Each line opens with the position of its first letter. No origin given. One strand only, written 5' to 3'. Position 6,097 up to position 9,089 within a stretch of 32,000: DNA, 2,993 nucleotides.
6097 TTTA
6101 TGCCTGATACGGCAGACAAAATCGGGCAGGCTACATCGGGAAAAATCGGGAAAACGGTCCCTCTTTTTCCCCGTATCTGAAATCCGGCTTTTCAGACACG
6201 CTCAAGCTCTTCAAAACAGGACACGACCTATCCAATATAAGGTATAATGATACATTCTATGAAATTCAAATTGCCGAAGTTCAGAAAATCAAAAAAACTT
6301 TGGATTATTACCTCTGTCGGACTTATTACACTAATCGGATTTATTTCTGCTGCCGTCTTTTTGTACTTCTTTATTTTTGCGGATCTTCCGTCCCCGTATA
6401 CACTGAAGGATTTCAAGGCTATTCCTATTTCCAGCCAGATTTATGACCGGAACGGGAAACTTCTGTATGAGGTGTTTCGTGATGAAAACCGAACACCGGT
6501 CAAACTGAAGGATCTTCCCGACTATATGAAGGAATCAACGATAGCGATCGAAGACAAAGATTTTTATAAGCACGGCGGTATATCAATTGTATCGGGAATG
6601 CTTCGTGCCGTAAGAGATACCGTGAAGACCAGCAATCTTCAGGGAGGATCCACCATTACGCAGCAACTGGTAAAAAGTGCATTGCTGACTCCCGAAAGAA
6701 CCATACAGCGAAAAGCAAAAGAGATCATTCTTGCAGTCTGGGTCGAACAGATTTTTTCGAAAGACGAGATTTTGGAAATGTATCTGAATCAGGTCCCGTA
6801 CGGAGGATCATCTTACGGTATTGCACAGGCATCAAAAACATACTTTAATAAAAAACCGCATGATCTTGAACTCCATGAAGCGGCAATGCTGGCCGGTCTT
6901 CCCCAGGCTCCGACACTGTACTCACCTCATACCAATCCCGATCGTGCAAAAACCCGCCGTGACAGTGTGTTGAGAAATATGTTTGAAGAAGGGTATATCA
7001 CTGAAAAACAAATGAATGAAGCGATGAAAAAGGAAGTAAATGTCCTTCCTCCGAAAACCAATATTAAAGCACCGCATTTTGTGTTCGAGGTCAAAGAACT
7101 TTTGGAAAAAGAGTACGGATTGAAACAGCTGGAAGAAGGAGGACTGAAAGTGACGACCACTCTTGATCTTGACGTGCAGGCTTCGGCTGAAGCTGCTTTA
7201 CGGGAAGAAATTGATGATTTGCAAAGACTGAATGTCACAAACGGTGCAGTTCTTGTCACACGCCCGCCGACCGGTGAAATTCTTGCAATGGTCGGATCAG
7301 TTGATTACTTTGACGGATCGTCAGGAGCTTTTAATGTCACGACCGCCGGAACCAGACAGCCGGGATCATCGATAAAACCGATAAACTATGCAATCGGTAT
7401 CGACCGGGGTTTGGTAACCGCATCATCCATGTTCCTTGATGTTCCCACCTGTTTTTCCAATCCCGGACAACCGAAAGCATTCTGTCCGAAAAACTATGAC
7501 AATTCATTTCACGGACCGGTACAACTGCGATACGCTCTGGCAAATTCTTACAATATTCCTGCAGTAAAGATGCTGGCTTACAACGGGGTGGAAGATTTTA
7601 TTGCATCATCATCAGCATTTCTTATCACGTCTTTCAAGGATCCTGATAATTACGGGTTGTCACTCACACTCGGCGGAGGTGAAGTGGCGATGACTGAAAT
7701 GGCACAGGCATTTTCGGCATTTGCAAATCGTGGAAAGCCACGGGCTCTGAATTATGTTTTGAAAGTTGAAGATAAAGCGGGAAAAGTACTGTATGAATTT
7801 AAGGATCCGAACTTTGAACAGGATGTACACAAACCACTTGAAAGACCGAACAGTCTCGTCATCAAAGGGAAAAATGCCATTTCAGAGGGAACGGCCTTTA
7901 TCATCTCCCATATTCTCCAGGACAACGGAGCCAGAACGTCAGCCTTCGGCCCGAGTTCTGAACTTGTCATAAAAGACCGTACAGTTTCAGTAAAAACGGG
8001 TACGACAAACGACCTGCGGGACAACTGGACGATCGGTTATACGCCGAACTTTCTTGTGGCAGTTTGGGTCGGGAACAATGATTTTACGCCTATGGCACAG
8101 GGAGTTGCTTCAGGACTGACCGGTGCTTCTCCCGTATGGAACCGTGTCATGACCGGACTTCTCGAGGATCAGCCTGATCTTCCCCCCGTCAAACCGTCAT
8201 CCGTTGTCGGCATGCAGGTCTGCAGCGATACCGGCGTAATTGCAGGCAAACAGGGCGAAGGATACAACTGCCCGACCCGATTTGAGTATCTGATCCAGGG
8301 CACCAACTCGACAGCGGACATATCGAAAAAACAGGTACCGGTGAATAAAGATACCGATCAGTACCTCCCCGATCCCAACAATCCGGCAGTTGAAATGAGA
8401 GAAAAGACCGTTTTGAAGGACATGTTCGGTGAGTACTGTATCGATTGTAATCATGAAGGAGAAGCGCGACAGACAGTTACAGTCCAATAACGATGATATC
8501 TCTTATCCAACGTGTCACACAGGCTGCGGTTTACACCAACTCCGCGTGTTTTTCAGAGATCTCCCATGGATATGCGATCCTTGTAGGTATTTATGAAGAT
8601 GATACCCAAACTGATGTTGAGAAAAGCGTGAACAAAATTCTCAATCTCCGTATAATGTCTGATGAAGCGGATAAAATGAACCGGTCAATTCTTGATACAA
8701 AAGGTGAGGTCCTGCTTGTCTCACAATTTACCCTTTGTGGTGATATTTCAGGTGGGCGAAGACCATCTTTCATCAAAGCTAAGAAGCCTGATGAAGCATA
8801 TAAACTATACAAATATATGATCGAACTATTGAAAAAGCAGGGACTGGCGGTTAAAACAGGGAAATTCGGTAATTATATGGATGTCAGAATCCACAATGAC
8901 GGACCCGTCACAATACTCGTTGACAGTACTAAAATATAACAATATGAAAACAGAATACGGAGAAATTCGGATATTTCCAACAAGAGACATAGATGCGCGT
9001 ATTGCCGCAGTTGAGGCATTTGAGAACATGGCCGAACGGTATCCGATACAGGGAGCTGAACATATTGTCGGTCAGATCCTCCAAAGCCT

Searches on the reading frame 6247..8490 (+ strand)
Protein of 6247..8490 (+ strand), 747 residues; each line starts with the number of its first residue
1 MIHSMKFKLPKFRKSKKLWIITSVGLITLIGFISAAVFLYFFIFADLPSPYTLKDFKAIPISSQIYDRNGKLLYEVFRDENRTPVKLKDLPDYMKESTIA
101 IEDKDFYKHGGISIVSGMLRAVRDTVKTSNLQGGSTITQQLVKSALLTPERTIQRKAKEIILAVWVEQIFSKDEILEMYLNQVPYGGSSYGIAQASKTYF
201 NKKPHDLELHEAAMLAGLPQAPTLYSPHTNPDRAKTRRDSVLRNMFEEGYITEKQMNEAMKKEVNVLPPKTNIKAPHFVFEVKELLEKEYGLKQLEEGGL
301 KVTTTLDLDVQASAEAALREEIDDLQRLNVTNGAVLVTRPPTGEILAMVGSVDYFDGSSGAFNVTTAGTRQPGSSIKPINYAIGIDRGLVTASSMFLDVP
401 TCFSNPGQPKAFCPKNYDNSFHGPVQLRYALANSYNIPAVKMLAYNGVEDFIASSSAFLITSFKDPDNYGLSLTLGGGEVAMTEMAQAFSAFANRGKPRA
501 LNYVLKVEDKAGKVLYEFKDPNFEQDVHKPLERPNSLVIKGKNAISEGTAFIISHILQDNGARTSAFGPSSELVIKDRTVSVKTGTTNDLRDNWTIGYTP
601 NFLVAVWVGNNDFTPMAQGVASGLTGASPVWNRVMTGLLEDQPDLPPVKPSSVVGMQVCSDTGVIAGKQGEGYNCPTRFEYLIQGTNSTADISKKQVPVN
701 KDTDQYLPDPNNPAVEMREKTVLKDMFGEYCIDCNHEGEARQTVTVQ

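Call 27: search_protein_families(library=pfam, proteins=[window:6247-8490:+])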
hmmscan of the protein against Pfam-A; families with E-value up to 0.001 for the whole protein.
window:6247-8490:+ (747 aa): 2 families
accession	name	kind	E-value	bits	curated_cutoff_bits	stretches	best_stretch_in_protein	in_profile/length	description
PF00912.28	Transgly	-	5.3e-63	212.1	27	1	70-245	2-177/178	Transglycosylase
PF00905.27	Transpeptidase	-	8.6e-20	71.6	22.1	1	333-614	1-283/299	Penicillin binding protein transpeptidase domain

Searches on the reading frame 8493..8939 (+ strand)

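Call 27: search_protein_families(library=pfam, proteins=[window:8493-8939:+])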
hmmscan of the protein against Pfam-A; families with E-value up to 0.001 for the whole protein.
window:8493-8939:+ (148 aa): 1 family
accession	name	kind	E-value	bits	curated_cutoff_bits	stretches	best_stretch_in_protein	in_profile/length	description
PF02580.21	Tyr_Deacylase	-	1.7e-52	178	25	1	4-144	3-144/144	D-Tyr-tRNA(Tyr) deacylase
